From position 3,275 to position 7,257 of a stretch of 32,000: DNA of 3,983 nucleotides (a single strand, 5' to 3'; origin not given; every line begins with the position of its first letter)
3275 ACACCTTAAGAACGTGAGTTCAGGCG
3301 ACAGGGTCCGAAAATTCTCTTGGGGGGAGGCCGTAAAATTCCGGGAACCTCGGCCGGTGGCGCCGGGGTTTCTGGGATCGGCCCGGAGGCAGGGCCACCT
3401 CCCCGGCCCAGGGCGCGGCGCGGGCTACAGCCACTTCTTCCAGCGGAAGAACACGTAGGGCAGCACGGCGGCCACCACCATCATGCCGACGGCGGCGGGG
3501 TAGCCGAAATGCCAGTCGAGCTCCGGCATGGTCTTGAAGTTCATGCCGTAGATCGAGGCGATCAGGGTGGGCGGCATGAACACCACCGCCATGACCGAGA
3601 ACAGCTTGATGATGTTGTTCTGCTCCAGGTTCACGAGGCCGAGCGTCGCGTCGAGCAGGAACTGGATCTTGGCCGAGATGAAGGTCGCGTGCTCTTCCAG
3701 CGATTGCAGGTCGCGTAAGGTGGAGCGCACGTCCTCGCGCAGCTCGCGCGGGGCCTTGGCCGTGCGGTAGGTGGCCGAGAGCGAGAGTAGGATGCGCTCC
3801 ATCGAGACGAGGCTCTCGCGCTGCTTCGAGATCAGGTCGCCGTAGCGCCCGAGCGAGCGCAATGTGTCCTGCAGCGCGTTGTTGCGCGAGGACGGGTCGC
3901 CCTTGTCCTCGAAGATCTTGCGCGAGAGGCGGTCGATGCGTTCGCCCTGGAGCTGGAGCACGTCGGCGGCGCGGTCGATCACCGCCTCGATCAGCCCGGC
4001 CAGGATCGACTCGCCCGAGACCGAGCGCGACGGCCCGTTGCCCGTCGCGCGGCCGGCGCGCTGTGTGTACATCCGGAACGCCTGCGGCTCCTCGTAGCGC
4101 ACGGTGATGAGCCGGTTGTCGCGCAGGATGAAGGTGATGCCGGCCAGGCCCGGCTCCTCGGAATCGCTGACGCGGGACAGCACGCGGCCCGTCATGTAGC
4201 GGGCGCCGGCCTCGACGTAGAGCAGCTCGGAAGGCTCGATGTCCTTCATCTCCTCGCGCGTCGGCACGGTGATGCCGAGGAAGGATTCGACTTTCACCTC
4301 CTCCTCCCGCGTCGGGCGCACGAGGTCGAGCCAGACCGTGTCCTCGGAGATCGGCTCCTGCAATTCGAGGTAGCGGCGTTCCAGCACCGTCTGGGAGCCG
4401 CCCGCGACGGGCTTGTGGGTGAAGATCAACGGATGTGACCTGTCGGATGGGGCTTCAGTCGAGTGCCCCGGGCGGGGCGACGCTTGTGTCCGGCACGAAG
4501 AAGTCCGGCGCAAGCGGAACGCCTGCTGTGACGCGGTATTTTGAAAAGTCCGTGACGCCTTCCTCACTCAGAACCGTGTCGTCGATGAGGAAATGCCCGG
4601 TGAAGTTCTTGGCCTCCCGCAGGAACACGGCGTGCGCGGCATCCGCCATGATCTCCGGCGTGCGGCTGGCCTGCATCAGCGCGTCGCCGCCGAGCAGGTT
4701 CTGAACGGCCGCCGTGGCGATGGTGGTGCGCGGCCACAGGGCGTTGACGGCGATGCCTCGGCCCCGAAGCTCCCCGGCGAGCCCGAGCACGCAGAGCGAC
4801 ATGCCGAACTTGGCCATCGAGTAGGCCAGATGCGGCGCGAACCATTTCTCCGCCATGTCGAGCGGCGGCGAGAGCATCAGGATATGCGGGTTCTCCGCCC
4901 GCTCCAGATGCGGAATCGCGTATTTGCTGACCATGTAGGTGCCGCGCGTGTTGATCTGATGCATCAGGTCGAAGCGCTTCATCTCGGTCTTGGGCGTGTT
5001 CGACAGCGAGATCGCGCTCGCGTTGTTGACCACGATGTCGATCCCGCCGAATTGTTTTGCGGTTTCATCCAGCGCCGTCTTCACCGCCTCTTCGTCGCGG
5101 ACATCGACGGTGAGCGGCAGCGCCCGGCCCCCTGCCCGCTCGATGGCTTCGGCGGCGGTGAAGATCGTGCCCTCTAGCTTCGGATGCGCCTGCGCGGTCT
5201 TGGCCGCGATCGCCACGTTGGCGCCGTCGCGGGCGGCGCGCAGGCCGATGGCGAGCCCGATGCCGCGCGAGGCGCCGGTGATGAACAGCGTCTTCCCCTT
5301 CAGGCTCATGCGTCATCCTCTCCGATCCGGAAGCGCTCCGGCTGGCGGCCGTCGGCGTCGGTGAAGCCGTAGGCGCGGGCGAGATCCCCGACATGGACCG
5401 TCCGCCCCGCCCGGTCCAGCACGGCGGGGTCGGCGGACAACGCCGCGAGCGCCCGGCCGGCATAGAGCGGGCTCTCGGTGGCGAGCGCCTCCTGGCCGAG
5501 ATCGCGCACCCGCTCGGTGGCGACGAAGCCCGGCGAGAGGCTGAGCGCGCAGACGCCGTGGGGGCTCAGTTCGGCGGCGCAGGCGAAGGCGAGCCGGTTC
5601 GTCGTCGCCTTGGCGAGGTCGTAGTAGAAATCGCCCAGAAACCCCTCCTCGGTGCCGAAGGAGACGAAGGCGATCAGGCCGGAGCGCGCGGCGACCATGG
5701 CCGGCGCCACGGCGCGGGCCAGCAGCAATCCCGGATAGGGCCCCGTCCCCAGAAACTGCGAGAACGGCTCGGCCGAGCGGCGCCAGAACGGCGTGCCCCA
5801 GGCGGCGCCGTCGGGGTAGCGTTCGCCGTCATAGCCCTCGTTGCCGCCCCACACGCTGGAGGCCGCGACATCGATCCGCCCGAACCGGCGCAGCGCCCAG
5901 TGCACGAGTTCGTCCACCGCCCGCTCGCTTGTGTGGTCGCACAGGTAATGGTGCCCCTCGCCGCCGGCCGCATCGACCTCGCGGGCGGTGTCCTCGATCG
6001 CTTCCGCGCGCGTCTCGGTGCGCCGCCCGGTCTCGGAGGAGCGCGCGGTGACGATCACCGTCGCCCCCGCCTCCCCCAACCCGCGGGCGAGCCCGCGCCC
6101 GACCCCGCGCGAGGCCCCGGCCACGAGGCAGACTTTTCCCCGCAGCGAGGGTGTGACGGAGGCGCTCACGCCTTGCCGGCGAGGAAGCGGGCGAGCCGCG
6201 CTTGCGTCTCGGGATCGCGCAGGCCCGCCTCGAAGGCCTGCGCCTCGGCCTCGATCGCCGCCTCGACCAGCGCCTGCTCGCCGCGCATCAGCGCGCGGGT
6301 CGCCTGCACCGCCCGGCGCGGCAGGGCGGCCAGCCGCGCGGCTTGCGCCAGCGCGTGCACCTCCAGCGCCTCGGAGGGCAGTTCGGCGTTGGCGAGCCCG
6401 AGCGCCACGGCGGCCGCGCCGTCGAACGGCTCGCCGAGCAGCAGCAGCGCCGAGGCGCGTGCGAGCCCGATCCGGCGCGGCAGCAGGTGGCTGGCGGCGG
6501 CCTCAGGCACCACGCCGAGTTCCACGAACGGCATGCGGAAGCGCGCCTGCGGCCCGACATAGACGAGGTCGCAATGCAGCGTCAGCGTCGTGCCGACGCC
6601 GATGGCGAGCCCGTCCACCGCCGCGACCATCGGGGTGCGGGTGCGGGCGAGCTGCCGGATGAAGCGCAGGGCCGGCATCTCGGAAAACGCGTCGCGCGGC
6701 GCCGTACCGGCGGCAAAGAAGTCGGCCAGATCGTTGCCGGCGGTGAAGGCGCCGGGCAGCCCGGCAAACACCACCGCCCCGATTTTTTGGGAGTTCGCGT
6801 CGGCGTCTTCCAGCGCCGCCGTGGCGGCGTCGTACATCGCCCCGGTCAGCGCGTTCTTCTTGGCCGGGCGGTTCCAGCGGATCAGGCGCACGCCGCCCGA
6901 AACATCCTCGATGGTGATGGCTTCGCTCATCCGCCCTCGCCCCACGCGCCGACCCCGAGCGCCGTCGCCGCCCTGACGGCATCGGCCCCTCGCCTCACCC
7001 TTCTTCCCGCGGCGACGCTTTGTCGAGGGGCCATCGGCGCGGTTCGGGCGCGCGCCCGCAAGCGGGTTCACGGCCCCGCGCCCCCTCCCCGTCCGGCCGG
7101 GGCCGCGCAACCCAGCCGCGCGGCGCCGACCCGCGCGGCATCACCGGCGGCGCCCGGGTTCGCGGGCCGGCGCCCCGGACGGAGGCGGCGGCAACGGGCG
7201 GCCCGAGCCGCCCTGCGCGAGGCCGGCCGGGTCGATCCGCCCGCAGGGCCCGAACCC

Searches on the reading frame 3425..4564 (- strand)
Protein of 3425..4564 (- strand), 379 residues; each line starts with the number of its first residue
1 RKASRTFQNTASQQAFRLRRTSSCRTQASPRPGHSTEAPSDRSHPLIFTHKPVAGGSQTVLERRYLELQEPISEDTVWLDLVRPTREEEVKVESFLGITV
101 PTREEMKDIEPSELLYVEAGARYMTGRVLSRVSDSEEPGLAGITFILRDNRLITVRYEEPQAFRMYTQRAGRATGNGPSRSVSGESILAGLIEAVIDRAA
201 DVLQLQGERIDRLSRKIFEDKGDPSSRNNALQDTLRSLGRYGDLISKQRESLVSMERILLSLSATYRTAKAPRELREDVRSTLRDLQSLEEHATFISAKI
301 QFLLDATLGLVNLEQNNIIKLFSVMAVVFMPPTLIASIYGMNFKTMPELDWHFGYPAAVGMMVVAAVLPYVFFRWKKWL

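Call 44: search_protein_families(library=pfam, proteins=[window:3425-4564:-], max_evalue=0.00001)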
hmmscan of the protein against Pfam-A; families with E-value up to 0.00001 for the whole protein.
window:3425-4564:- (379 aa): 1 family
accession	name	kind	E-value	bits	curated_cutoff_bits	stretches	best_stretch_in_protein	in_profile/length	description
PF01544.23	CorA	-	5.8e-50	170.7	27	1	74-375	2-292/292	CorA-like Mg2+ transporter protein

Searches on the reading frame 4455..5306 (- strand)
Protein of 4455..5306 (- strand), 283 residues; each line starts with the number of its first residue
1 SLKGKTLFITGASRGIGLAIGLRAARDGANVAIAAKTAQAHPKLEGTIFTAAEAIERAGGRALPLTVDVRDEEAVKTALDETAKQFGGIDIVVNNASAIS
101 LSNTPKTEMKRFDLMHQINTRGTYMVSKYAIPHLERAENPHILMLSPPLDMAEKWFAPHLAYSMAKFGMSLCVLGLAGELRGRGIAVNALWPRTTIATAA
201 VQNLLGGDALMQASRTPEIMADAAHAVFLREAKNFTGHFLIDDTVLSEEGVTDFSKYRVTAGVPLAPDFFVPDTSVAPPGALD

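Call 44: search_protein_families(library=pfam, proteins=[window:4455-5306:-], max_evalue=0.00001)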
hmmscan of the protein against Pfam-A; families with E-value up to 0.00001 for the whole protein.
window:4455-5306:- (283 aa): 2 families
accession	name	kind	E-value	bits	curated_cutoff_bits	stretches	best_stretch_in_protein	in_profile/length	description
PF00106.31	adh_short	-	3.2e-30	105.5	26.6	1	5-202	1-188/195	short chain dehydrogenase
PF13561.12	adh_short_C2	-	5.7e-29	101.8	27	1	11-218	1-198/236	Enoyl-(Acyl carrier protein) reductase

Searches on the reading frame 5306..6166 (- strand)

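Call 44: search_protein_families(library=pfam, proteins=[window:5306-6166:-], max_evalue=0.00001)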
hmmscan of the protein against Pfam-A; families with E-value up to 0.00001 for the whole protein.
window:5306-6166:- (286 aa): 2 families
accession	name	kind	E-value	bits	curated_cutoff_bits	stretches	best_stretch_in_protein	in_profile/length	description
PF00106.31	adh_short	-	1.1e-20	74.4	26.6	1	11-225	1-192/195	short chain dehydrogenase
PF13561.12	adh_short_C2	-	2e-17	64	27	1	17-225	1-186/236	Enoyl-(Acyl carrier protein) reductase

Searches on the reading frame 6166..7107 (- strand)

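Call 44: search_protein_families(library=pfam, proteins=[window:6166-7107:-], max_evalue=0.00001)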
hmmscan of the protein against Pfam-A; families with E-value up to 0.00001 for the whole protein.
window:6166-7107:- (313 aa): 2 families
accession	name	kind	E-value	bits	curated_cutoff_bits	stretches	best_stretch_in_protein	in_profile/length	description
PF00378.25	ECH_1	-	2.4e-42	145.5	27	1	70-304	3-236/251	Enoyl-CoA hydratase/isomerase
PF16113.10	ECH_2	-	1.1e-25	91.4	27.2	1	74-266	2-191/335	Enoyl-CoA hydratase/isomerase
